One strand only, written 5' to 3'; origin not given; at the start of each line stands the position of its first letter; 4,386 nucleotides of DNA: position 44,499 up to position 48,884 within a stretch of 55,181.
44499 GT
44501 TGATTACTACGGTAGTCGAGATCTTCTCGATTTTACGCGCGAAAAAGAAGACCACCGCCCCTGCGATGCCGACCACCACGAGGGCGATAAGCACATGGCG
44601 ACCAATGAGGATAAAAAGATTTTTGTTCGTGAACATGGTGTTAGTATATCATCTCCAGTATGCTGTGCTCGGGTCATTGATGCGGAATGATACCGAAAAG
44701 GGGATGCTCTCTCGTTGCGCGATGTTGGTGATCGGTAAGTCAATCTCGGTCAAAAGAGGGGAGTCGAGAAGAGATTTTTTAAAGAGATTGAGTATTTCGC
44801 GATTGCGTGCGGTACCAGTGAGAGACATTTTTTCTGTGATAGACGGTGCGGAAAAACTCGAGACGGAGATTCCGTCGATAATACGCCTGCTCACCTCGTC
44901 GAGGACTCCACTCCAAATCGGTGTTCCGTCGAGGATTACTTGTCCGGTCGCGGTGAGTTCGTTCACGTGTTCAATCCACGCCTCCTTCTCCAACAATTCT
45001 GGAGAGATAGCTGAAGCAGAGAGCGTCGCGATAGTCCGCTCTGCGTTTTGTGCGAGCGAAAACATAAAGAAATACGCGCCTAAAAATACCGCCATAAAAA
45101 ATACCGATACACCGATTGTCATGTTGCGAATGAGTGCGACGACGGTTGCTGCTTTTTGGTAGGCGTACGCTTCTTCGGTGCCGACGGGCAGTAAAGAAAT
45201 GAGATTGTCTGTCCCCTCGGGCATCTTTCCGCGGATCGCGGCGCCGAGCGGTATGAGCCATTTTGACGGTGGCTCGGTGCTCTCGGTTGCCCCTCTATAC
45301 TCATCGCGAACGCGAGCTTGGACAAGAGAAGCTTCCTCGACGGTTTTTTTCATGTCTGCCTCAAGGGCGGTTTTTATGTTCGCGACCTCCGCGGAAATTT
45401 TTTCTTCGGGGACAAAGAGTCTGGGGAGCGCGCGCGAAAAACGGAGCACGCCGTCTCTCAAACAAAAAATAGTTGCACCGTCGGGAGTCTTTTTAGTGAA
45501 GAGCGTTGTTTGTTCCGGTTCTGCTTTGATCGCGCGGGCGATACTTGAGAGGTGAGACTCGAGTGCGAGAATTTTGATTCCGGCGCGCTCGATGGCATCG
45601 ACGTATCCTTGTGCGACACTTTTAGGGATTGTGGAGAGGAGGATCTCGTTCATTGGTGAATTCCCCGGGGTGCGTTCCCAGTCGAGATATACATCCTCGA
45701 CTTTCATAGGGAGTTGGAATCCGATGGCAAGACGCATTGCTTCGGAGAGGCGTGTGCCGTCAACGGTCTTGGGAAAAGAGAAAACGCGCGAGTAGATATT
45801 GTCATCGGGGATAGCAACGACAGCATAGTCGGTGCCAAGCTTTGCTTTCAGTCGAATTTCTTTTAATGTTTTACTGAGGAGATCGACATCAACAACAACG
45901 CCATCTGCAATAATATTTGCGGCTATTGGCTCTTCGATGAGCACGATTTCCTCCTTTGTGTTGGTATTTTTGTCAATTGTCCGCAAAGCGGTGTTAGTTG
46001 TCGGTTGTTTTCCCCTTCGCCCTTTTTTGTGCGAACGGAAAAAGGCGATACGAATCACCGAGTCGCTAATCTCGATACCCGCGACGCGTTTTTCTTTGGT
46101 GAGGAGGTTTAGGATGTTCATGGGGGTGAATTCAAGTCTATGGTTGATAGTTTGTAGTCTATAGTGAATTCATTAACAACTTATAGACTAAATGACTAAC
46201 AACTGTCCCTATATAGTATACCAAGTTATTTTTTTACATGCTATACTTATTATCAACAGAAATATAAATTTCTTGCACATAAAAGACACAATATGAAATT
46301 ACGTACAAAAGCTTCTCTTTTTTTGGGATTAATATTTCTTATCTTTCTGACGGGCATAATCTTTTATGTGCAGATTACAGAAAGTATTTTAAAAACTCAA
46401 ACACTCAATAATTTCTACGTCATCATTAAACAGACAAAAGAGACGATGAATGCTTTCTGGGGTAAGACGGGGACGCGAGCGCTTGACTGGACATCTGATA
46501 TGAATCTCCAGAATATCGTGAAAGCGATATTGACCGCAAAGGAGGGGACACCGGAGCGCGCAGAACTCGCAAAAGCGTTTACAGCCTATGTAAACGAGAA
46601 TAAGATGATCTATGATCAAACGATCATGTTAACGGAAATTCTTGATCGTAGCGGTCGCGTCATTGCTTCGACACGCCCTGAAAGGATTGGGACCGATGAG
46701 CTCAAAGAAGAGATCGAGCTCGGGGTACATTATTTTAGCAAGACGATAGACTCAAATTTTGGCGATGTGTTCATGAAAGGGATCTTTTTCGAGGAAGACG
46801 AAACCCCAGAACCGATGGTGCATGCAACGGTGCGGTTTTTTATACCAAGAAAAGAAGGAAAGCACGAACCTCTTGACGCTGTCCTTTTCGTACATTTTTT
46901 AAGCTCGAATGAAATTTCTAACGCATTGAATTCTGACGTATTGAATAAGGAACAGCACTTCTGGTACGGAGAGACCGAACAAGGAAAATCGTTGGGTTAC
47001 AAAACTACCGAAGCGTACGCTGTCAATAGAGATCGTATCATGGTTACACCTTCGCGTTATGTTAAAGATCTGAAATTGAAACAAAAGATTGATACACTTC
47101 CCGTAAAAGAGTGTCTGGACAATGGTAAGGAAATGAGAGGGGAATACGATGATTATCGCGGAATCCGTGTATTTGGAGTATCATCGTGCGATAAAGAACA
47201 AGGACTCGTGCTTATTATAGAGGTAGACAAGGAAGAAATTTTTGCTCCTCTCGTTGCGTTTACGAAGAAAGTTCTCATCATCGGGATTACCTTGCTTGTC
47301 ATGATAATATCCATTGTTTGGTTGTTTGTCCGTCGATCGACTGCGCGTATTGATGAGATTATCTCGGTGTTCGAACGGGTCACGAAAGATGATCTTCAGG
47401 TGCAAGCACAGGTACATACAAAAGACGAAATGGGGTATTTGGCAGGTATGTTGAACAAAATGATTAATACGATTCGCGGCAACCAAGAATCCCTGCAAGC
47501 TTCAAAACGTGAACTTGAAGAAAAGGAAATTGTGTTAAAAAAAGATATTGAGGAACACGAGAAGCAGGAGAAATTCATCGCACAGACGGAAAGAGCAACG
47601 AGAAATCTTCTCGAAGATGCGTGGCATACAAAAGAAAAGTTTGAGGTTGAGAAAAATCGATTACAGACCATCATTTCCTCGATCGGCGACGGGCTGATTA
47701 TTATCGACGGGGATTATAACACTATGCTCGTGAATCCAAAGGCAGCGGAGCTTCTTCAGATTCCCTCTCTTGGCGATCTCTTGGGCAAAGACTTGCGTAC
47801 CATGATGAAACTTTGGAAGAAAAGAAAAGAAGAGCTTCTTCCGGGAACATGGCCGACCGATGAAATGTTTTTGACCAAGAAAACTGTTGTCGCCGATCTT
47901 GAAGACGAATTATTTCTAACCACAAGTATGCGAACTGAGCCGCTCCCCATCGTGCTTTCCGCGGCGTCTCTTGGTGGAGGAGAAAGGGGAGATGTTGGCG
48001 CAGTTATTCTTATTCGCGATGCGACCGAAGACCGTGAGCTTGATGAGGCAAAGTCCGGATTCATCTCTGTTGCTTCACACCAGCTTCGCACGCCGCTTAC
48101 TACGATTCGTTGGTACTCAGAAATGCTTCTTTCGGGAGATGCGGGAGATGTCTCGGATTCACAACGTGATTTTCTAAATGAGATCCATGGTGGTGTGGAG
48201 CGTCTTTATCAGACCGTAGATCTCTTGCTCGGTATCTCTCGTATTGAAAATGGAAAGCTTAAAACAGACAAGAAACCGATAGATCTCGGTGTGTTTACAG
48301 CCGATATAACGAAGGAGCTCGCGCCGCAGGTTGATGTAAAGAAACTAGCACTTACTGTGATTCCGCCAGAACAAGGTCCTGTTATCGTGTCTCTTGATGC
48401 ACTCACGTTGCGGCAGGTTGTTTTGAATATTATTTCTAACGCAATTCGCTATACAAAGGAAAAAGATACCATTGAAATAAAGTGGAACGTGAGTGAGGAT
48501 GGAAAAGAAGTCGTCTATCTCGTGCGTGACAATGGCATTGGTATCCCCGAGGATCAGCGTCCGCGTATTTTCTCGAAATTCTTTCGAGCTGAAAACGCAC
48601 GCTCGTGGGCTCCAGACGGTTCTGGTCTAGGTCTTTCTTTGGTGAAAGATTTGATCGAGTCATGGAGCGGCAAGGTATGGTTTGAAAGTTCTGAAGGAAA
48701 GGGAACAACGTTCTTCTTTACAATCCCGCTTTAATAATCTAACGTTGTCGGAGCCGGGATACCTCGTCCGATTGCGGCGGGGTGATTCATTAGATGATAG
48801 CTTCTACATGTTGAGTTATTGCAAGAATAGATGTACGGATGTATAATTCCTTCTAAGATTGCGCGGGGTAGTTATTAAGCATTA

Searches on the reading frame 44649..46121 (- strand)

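Call 93: search_protein_families(library=pfam, proteins=[window:44649-46121:-])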
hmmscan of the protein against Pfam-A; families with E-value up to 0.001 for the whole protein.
window:44649-46121:- (490 aa): 1 family
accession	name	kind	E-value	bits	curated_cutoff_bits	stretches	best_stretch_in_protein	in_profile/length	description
PF11104.14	PilM_2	-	3.1e-10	39.9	27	1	61-195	26-165/340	Type IV pilus assembly protein PilM;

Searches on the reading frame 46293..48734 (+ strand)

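Call 93: search_protein_families(library=pfam, proteins=[window:46293-48734:+])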
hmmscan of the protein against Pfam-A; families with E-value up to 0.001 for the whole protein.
window:46293-48734:+ (813 aa): 5 families
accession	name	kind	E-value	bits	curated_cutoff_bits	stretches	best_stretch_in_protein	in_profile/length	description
PF02518.31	HATPase_c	-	5.5e-29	101.3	26.4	1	702-813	2-109/111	Histidine kinase-, DNA gyrase B-, and HSP90-like ATPase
PF00512.31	HisKA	-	7.8e-15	55.1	26.9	1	586-654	1-66/66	His Kinase A (phospho-acceptor) domain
PF13188.13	PAS_8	-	4.8e-06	26.7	21.8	1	455-502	1-48/65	PAS domain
PF00989.32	PAS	-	3.6e-05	24.2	22.6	1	456-501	2-46/113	PAS fold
PF00672.30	HAMP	-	4.4e-05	24.1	25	1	344-395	1-52/53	HAMP domain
